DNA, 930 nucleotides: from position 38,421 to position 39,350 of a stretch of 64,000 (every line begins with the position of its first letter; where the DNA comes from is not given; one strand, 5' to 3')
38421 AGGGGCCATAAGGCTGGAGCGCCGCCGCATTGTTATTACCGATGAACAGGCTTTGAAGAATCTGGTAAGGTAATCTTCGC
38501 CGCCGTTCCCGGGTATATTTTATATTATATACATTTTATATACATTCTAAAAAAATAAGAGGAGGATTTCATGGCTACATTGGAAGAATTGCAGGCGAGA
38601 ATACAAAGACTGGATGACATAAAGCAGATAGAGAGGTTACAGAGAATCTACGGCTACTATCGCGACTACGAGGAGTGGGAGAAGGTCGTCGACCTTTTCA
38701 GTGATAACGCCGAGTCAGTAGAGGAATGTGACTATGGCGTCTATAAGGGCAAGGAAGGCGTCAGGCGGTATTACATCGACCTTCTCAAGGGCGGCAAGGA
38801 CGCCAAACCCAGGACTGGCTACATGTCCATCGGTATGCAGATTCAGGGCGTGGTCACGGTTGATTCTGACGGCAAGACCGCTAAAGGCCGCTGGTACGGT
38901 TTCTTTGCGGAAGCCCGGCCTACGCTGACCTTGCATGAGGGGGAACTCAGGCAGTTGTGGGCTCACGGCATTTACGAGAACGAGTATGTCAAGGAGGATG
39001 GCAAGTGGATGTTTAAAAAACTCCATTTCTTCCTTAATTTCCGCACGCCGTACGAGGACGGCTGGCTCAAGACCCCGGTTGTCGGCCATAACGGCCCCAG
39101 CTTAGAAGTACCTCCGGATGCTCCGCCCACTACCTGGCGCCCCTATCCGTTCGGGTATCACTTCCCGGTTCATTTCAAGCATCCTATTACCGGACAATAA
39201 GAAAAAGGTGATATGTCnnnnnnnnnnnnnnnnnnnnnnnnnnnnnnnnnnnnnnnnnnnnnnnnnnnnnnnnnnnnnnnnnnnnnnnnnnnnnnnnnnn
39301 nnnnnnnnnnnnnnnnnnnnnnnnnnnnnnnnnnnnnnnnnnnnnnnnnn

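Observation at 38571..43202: Three tandem NTF2/SnoaL-like paralogs directly upstream of an FeS-less transhydroxylase-like molybdoenzyme, with no FeS beta subunit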

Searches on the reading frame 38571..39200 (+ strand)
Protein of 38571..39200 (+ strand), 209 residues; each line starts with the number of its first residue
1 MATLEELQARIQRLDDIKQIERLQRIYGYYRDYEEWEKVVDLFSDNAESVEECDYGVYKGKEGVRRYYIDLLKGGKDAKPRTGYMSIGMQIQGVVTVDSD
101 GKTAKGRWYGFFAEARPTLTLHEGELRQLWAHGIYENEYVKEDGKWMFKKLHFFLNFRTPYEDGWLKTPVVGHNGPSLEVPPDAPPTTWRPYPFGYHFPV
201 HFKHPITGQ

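Call 5: search_protein_families(library=pfam, proteins=[window:38571-39200:+], max_evalue=0.01)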
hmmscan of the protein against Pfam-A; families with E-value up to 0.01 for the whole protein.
window:38571-39200:+ (209 aa): 1 family
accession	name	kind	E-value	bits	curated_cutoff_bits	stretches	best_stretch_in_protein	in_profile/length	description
PF13577.12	SnoaL_4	-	6.5e-22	78.3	24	1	12-151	1-125/126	SnoaL-like domain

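Call 6: search_protein_families(library=ncbifam, proteins=[window:38571-39200:+], max_evalue=0.01)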
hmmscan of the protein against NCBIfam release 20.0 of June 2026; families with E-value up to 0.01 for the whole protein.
window:38571-39200:+ (209 aa): 0 families

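Call 25: find_related_loci(query=A1, collection=genome_contigs, flank=10000)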
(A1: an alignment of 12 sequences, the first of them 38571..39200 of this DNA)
Query A1 (209 aa) in genome_contigs; peptide patterns used: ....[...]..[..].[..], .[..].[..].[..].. (x = any residue, [..] = any of these).
598 stretches matched a pattern; 486 encode a relative of the query (tblastn E <= 1e-3); the best 80 are kept; 79 distinct loci.
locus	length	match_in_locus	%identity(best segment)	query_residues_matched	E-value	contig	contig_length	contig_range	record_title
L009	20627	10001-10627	94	1-209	1e-133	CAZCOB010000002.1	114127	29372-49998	MAG TPA_asm: uncultured Dehalococcoidaceae bacterium isolate binchicken_co100_344 genome assembly, contig: NODE_149_leng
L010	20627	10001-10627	93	1-209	3e-133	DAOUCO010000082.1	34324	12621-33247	MAG TPA_asm: Dehalococcoidales bacterium isolate H81_827 586014, whole genome shotgun sequence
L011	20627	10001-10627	91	1-209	2e-132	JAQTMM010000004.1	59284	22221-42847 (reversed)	MAG: Dehalococcoidales bacterium isolate STA_40 NODE_1001_length_59284_cov_10.632892_Sandtown_A, whole genome shotgun se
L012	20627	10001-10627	92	1-209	2e-131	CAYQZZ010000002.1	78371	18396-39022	MAG TPA_asm: uncultured Dehalococcoidaceae bacterium isolate binchicken_co103_286 genome assembly, contig: NODE_197_leng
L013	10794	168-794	91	1-209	3e-131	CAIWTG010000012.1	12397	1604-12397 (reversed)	MAG: uncultured Chloroflexi bacterium isolate F14_bin-0218 genome assembly, contig: bin-0218:012/273, whole genome shotg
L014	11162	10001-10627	90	1-209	2e-131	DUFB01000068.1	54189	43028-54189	MAG TPA_asm: Dehalococcoidia bacterium isolate W425 Contig68, whole genome shotgun sequence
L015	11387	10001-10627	91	1-209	2e-131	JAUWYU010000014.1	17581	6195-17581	MAG: Dehalococcoidia bacterium isolate CSMAG_2718 CSMAG_2718_k141_966489_length_17581_cov_10.4511, whole genome shotgun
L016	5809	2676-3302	90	1-209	1e-131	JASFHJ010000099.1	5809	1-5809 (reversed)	MAG: Dehalococcoidia bacterium isolate D0608M20metaG_Bin_430 D0608M20metaG_FD_scaffold_1226_c1, whole genome shotgun seq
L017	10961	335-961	91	1-209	5e-131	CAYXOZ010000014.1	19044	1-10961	MAG TPA_asm: uncultured Dehalococcoidaceae bacterium isolate binchicken_co283_192 genome assembly, contig: NODE_1799_len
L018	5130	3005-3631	91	1-209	1e-131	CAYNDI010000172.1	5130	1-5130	MAG TPA_asm: uncultured Dehalococcoidaceae bacterium isolate SRP185410_co2_273 genome assembly, contig: NODE_24084_lengt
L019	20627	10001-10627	91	1-209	1e-130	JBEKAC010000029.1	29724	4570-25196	MAG: Dehalococcoidales bacterium isolate SPRUCE 103 SPRUCE_103_29, whole genome shotgun sequence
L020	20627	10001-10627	91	1-209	2e-130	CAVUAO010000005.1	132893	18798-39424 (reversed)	MAG: uncultured Chloroflexia bacterium isolate MFD04408.bin.1.159 genome assembly, contig: contig_39076, whole genome sh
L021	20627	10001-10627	89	1-209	5e-130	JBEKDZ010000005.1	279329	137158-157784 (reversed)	MAG: Dehalococcoidales bacterium isolate SPRUCE 195 SPRUCE_195_5, whole genome shotgun sequence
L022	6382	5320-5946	91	1-209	2e-130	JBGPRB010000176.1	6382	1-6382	MAG: Dehalococcoidia bacterium isolate OBJ1_062018_150_19 k141_2282432_length_6382_cov_10.3971, whole genome shotgun seq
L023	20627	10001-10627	90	1-209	2e-129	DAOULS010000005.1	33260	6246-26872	MAG TPA_asm: Dehalococcoidales bacterium isolate W31_49 k127_7094, whole genome shotgun sequence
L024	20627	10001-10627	90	1-209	2e-129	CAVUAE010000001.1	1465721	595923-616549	MAG: uncultured Chloroflexia bacterium isolate MFD04408.bin.1.100 genome assembly, contig: contig_23294, whole genome sh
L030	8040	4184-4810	89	1-209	3e-128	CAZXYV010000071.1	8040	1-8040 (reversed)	MAG TPA_asm: uncultured Dehalococcoidaceae bacterium isolate binchicken_co300_17 genome assembly, contig: NODE_5607_leng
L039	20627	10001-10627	82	1-209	2e-118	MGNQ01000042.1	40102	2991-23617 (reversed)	MAG: Chloroflexi bacterium RBG_16_56_11 RBG_16_scaffold_6219, whole genome shotgun sequence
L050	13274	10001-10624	75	2-209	7e-106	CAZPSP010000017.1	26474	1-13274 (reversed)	MAG TPA_asm: uncultured Dehalococcoidaceae bacterium isolate binchicken_co43_185 genome assembly, contig: NODE_3009_leng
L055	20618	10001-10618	73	1-209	1e-100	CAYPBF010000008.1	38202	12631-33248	MAG TPA_asm: uncultured Dehalococcoidales bacterium isolate binchicken_co294_60 genome assembly, contig: NODE_1517_lengt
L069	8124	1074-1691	74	1-209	3e-95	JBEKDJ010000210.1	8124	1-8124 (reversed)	MAG: Thermodesulfobacteriota bacterium isolate SPRUCE 180 SPRUCE_180_210, whole genome shotgun sequence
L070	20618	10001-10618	68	1-209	2e-94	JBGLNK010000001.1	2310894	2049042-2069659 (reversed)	MAG: Dehalococcoidia bacterium isolate PPR_0277 scaffold_42132, whole genome shotgun sequence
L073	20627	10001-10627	84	1-209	4e-120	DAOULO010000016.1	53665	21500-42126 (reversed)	MAG TPA_asm: Dehalococcoidales bacterium isolate W31_45 k127_557384, whole genome shotgun sequence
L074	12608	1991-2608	67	1-209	1e-93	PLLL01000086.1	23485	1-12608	MAG: Dehalococcoidia bacterium isolate fen_1078 73.20120800_E3X.37_contig_14939, whole genome shotgun sequence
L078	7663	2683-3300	66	1-209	5e-92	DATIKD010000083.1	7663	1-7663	MAG TPA_asm: Dehalococcoidales bacterium isolate SMAG_U15709 k141_232669, whole genome shotgun sequence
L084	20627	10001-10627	90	1-209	1e-129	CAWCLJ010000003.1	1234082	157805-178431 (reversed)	MAG: uncultured Chloroflexia bacterium isolate MFD03726.bin.1.62 genome assembly, contig: contig_34125, whole genome sho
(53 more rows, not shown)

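Call 51: search_protein_families(library=pfam, proteins=[L074:3389-4546:+, L074:8161-9168:+, L078:4098-5069:+, L078:5152-6429:+, L050:11377-13272:+, L030:1190-3301:+, L084:12126-13307:+, L084:13674-15197:+, L055:12290-13645:+, L069:2461-3246:+], max_evalue=0.0001)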
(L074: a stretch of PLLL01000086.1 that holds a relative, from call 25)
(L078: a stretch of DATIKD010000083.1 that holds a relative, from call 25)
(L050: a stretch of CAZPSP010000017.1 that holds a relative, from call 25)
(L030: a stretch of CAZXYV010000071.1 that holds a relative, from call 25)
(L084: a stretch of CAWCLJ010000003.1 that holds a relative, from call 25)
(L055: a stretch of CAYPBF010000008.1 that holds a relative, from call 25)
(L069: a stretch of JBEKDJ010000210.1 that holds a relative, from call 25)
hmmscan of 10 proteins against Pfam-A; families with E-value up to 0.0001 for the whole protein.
L074:3389-4546:+ (385 aa): 8 families
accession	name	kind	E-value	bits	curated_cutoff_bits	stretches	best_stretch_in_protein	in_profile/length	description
PF04015.17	DUF362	-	2e-54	185.2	24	1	47-245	1-200/200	Domain of unknown function (DUF362)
PF12837.12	Fer4_6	-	3.5e-08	33.5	25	1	315-334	2-21/24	4Fe-4S binding domain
PF12797.12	Fer4_2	-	7.5e-08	32.3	24.5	0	313-334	1-22/22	4Fe-4S binding domain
PF13237.11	Fer4_10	-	2.6e-07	30.9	25.5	1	315-368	2-53/53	4Fe-4S dicluster domain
PF00037.32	Fer4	-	8.7e-07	29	21.1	1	315-334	1-20/24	4Fe-4S binding domain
PF12838.12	Fer4_7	-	2.6e-05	25.1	27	0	322-371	2-52/52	4Fe-4S dicluster domain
PF13187.11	Fer4_9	-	3e-05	24.4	27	1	322-372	2-52/52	4Fe-4S dicluster domain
PF14697.11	Fer4_21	-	5.9e-05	23.6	35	0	316-373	2-58/59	4Fe-4S dicluster domain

L074:8161-9168:+ (335 aa): 4 families
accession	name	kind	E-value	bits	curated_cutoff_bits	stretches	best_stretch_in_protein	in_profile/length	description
PF22691.2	Thiolase_C_1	-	4.5e-38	130.7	28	1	193-331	9-143/144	Thiolase C-terminal domain-like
PF00108.29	Thiolase_N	-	4.3e-13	49.7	26.4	1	13-169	74-259/260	Thiolase, N-terminal domain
PF02803.24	Thiolase_C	-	9.9e-10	38.6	27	1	209-299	27-99/123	Thiolase, C-terminal domain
PF00109.32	ketoacyl-synt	-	3e-05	24.2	20.8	0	17-71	167-221/252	Beta-ketoacyl synthase, N-terminal domain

L078:4098-5069:+ (323 aa): 9 families
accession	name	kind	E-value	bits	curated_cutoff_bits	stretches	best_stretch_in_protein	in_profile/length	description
PF01370.27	Epimerase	-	3.3e-41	141.7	20.9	1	3-238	1-230/240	NAD dependent epimerase/dehydratase family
PF16363.11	GDP_Man_Dehyd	-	4e-37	128.8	27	1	4-310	1-332/332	GDP-mannose 4,6 dehydratase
PF01073.25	3Beta_HSD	-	4e-24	85.5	22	1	4-250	1-246/280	3-beta hydroxysteroid dehydrogenase/isomerase family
PF04321.23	RmlD_sub_bind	-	1.8e-17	63.8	27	1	1-242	1-206/287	RmlD substrate binding domain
PF02719.21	Polysacc_synt_2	-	6.9e-16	58.7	20.2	1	3-127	1-132/293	Polysaccharide biosynthesis protein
PF07993.18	NAD_binding_4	-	1.4e-14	54.3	20.1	1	5-227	1-256/258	Male sterility protein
PF13460.12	NAD_binding_10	-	8.1e-09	36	27.2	1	7-138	1-113/184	NAD(P)H-binding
PF00106.31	adh_short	-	1.8e-06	28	26.6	1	2-83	2-87/195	short chain dehydrogenase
PF08659.16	KR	-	3.1e-06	27.7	22.6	1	2-84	2-92/180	KR domain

L078:5152-6429:+ (425 aa): 1 family
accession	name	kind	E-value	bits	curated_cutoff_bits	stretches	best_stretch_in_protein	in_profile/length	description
PF07690.21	MFS_1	-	3e-31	109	33.4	2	238-411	9-176/347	Major Facilitator Superfamily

L050:11377-13272:+ (632 aa): 2 families
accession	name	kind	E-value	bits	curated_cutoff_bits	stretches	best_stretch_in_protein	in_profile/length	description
PF11897.13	DUF3417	-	6.3e-31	107.5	25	1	6-115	1-109/109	Protein of unknown function (DUF3417)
PF00343.26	Phosphorylase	-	1.6e-24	86.7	27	1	349-611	321-579/713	Carbohydrate phosphorylase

L030:1190-3301:+ (703 aa): 2 families
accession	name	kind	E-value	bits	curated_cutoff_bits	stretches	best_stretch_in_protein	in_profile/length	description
PF02446.23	Glyco_hydro_77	-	2.6e-99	333.7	25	1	186-680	1-460/465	4-alpha-glucanotransferase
PF21226.3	MalQ_N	-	2.2e-12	47.6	24.1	1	71-167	1-91/91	MalQ N-terminal beta sandwich domain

L084:12126-13307:+ (393 aa): 5 families
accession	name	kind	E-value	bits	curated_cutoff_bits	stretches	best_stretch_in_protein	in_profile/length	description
PF07690.21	MFS_1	-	2.5e-64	217.9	33.4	2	11-297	2-287/347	Major Facilitator Superfamily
PF06779.20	MFS_4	-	5.1e-13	49.5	26.3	1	21-384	9-363/364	Uncharacterised MFS-type transporter YbfB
PF12832.13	MFS_1_like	-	4.2e-10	39.7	25.2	1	32-364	26-366/373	MFS_1 like family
PF00083.30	Sugar_tr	-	1.3e-07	31.4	22.3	0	38-179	44-187/452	Sugar (and other) transporter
PF01306.25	LacY_symp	-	1.7e-05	24.2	24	0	11-86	16-90/413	LacY proton/sugar symporter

L084:13674-15197:+ (507 aa): 4 families
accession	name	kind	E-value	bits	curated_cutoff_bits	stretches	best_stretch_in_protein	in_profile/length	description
PF01078.27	Mg_chelatase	-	4.9e-93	310.7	20.3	1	192-398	1-206/207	Magnesium chelatase, subunit ChlI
PF13541.12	ChlI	-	3.3e-42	143.6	27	1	20-139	1-119/121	Subunit ChlI of Mg-chelatase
PF13335.12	Mg_chelatase_C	-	1.9e-31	109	26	1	405-501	1-94/94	Magnesium chelatase, subunit ChlI C-terminal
PF07728.20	AAA_5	-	1.3e-08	35.3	22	1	215-352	1-125/139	AAA domain (dynein-related subfamily)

L055:12290-13645:+ (451 aa): 8 families
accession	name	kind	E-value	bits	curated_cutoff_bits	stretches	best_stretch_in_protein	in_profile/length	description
PF12831.13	FAD_oxidored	-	1.4e-89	301.8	27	1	24-442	1-416/416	FAD dependent oxidoreductase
PF00890.30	FAD_binding_2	-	2e-08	34.3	20.4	1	25-77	2-57/414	FAD binding domain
PF07992.20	Pyr_redox_2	-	6.4e-08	32.8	26.1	1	24-62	2-36/291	Pyridine nucleotide-disulphide oxidoreductase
PF01266.30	DAO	-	1.5e-06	28.4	27.9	1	25-93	2-72/353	FAD dependent oxidoreductase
PF01946.23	Thi4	-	1.4e-05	24.9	26.2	1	11-65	6-62/235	Thi4 family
PF03486.20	HI0933_like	-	1.5e-05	25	50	0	24-58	2-36/244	HI0933-like protein Rossmann domain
PF00070.33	Pyr_redox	-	5.7e-05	24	22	0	25-57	2-34/82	Pyridine nucleotide-disulphide oxidoreductase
PF13450.12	NAD_binding_8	-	6.1e-05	23.7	21.9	0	27-62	1-36/68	NAD(P)-binding Rossmann-like domain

L069:2461-3246:+ (261 aa): 4 families
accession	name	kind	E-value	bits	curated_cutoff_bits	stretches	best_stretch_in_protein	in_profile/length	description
PF13561.12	adh_short_C2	-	1.9e-67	227.7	27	1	17-252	5-235/236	Enoyl-(Acyl carrier protein) reductase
PF00106.31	adh_short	-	2e-59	200.8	26.6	1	9-204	1-193/195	short chain dehydrogenase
PF08659.16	KR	-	2.5e-12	47.5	22.6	1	12-163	4-152/180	KR domain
PF23441.1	SDR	-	2.3e-06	27.6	27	1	71-251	73-254/258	SDR-like rossmann domain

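Call 52: search_protein_families(library=pfam, proteins=[L039:11271-12539:+, L012:13833-15356:-, L009:6363-7889:+, L011:11910-12620:+, L021:17733-18212:+, L024:16089-17378:-, L070:12603-13637:-, L073:11872-12960:-, L009:18276-20627:-], max_evalue=0.0001)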
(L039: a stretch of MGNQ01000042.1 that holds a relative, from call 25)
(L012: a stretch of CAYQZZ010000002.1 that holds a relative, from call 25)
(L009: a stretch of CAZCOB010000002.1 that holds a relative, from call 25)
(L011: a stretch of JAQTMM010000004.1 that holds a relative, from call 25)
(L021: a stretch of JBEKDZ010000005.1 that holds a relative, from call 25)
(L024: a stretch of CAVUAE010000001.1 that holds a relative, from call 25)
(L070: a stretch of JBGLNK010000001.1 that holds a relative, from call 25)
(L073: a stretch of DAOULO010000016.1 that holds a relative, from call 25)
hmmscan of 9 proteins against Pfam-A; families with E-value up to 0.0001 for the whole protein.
L039:11271-12539:+ (422 aa): 2 families
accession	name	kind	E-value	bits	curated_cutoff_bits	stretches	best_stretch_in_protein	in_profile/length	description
PF02754.22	CCG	-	2.4e-30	104.9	20.6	2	156-241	1-85/85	Cysteine-rich domain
PF13183.11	Fer4_8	-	8.4e-07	29.9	27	1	10-88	2-65/68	4Fe-4S dicluster domain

L012:13833-15356:- (507 aa): 1 family
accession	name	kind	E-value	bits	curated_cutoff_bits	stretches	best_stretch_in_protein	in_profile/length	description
PF01565.28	FAD_binding_4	-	1.6e-22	80.2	26.4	1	39-175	2-139/139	FAD binding domain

L009:6363-7889:+ (508 aa): 7 families
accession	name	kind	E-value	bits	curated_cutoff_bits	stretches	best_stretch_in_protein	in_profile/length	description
PF00890.30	FAD_binding_2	-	3.4e-41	142.2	20.4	1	30-474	1-401/414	FAD binding domain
PF01266.30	DAO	-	9.6e-11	42.2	27.9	1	30-236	1-208/353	FAD dependent oxidoreductase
PF12831.13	FAD_oxidored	-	6.9e-08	32.6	27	1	30-231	1-146/416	FAD dependent oxidoreductase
PF03486.20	HI0933_like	-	1.8e-06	28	50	0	30-60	2-32/244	HI0933-like protein Rossmann domain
PF01134.28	GIDA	-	2.7e-06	27.1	22.1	0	30-59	1-30/391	Glucose inhibited division protein A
PF01946.23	Thi4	-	4.7e-06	26.4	26.2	1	25-70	14-58/235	Thi4 family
PF07992.20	Pyr_redox_2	-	5.6e-05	23.1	26.1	0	30-176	2-58/291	Pyridine nucleotide-disulphide oxidoreductase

L011:11910-12620:+ (236 aa): 1 family
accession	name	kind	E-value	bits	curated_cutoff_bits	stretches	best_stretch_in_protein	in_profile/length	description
PF06210.16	DUF1003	-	3.2e-42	143.3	27.4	1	118-216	2-100/103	Protein of unknown function (DUF1003)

L021:17733-18212:+ (159 aa): 0 families

L024:16089-17378:- (429 aa): 7 families
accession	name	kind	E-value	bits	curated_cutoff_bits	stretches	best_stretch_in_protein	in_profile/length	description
PF13570.13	Beta-prop_ACSF4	-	2.4e-59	201.8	133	2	83-281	38-243/329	Beta-alanine-activating enzyme, beta-propeller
PF13360.13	PQQ_2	-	3.3e-48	164.8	27.6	2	83-282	12-225/233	Outer membrane protein assembly factor BamB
PF01011.28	PQQ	-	3.1e-25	89.4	26.7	2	95-135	48-88/595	Glucose/ethanol/alcohol dehydrogenase, beta-propeller domain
PF25292.1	Beta-prop_CGLA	-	4.2e-07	30.2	26.8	1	107-162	47-105/316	Lambda-carrageenase beta-propeller domain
PF23414.1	Beta-prop_EML_2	-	5.1e-07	29.8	90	0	340-428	17-108/266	Echinoderm microtubule-associated protein second beta-propeller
PF24807.1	WD40_CDC20-Fz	-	1.8e-05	24.6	200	0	339-427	25-117/292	CDC20/Fizzy WD40 domain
PF25210.1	Kelch_FKB95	-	5.7e-05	23.3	70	0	99-165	136-202/268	FKB95, Kelch-repeats domain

L070:12603-13637:- (344 aa): 4 families
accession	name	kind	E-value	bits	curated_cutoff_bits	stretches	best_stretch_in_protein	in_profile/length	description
PF00005.33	ABC_tran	-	3.8e-29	102.5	25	1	63-200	2-136/137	ABC transporter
PF13304.12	AAA_21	-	9.6e-13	49.3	27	1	168-230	233-298/304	AAA domain, putative AbiEii toxin, Type IV TA system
PF02463.25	SMC_N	-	6.9e-05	22.8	40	0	165-241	135-207/220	RecF/RecN/SMC N terminal domain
PF13476.12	AAA_23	-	8.8e-05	23.7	27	0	57-93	8-40/201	AAA domain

L073:11872-12960:- (362 aa): 3 families
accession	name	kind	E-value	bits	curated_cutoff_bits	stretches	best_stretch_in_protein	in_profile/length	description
PF00107.32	ADH_zinc_N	-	4.7e-27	94.9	31.8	1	190-313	1-118/129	Zinc-binding dehydrogenase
PF08240.17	ADH_N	-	1.3e-26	93.3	23.5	1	25-149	1-103/104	Alcohol dehydrogenase GroES-like domain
PF13602.12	ADH_zinc_N_2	-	4.8e-06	28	27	1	224-354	2-128/134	Zinc-binding dehydrogenase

L009:18276-20627:- (783 aa): 4 families
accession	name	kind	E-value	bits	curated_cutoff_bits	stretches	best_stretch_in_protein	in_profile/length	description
PF07733.18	DNA_pol3_alpha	-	7.9e-55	186.7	23.9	1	4-259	19-260/260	Bacterial DNA polymerase III alpha NTPase domain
PF17657.6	DNA_pol3_finger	-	1.2e-42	145.6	22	1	263-426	2-164/166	Bacterial DNA polymerase III alpha subunit finger domain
PF14579.12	HHH_6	-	3.8e-18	65.9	25.6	1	499-618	1-89/90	Helix-hairpin-helix motif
PF01336.31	tRNA_anti-codon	-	2e-07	31.3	27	1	698-768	1-73/75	OB-fold nucleic acid binding domain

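Call 64: search_protein_families(library=ncbifam, proteins=[L009:4190-6325:+, L009:9164-9883:-, L012:9269-9925:+], max_evalue=0.00001)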
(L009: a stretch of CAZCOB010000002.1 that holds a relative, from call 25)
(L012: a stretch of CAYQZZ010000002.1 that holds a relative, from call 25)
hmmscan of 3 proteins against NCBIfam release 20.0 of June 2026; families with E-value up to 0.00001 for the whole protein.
L009:4190-6325:+ (711 aa): 27 families (the best 25 are shown)
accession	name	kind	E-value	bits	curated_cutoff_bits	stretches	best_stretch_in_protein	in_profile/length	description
TIGR01591.1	Fdh-alpha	equivalog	1.9e-112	376.6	666.25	2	8-329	2-318/672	formate dehydrogenase subunit alpha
NF012032.0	PRK15488.1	equivalog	8.8e-105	351.3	694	2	2-526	41-563/759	thiosulfate reductase PhsA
TIGR02166.1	dmsA_ynfE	subfamily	1.5e-85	287.9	777.7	2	2-254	42-304/794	DMSO/selenate family reductase complex A subunit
NF047855.1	AssmNtatRedNasC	equivalog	1.3e-72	245.2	1100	2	2-323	18-337/708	assimilatory nitrate reductase catalytic subunit NasC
TIGR03479.1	DMSO_red_II_alp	subfamily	1.1e-70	238.9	984.75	3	6-245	60-303/913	molybdopterin-dependent oxidoreductase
NF041884.1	selenate_YnfF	exception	1.4e-60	205.1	1650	1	2-488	43-557/798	selenate/tellurate reductase subunit YnfF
NF041885.1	selenate_YnfE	exception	7.1e-58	196.1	1675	1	4-669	48-765/805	selenate/tellurate reductase subunit YnfE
NF011566.1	PRK14990.1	exception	3.8e-57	193.9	1600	1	2-669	56-776/814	dimethylsulfoxide reductase subunit A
TIGR00509.1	bisC_fam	subfamily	2.5e-56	191.4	1017.55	2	64-489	49-511/772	molybdopterin guanine dinucleotide-containing S/N-oxide reductase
TIGR01553.1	formate-DH-alph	equivalog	9.5e-51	172.6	814.2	1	3-248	43-303/1009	formate dehydrogenase-N subunit alpha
NF041783.2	mnquin_red_QrcB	equivalog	1.1e-46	159.3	440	2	3-327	51-364/695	menaquinone reductase molybdopterin-binding-like subunit QrcB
NF041323.1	Nitr_red_NasA_Halo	equivalog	7.1e-45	153.7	1000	2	12-327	3-310/673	assimilatory nitrate reductase NasA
NF010055.0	PRK13532.1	equivalog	3.2e-41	141.5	904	1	6-249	44-291/830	nitrate reductase catalytic subunit NapA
TIGR01706.1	NAPA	equivalog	9.9e-41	139.9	930.55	1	6-249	44-291/830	periplasmic nitrate reductase subunit alpha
TIGR01701.1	Fdhalpha-like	subfamily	3.2e-39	134.7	582.15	1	58-556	98-620/744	FdhF/YdeP family oxidoreductase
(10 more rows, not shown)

L009:9164-9883:- (239 aa): 0 families

L012:9269-9925:+ (218 aa): 0 families
